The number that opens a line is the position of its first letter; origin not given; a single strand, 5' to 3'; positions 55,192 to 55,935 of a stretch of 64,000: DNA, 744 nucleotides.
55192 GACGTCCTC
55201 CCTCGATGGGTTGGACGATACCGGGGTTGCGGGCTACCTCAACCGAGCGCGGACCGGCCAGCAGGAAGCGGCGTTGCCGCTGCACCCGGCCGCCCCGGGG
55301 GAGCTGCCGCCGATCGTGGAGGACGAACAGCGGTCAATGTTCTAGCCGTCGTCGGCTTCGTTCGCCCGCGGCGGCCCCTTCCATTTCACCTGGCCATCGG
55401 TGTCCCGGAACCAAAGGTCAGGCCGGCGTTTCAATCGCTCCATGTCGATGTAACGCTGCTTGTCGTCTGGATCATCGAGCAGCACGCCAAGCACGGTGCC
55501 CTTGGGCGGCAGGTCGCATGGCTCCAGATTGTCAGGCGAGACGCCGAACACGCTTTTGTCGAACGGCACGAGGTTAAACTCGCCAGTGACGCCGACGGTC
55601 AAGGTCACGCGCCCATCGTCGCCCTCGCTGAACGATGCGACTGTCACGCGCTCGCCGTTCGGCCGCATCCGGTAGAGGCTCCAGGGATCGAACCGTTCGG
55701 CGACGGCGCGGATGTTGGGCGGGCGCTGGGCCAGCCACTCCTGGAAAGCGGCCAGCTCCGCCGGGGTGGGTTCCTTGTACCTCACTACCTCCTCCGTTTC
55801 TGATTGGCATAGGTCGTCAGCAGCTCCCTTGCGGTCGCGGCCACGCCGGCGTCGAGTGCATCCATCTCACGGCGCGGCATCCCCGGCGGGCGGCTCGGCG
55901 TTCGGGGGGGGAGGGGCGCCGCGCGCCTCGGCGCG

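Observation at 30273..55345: Cassette array of giant 'polyvalent' proteins sharing a roughly 45-aa module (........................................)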

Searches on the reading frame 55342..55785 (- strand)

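Call 45: search_protein_families(library=pfam, proteins=[window:55342-55785:-], max_evalue=0.01)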
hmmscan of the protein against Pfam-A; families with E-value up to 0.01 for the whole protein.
window:55342-55785:- (147 aa): 1 family
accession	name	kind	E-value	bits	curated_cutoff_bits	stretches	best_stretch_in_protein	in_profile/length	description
PF16220.10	DUF4880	-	0.00085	19.6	25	1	1-27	10-36/43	Domain of unknown function (DUF4880)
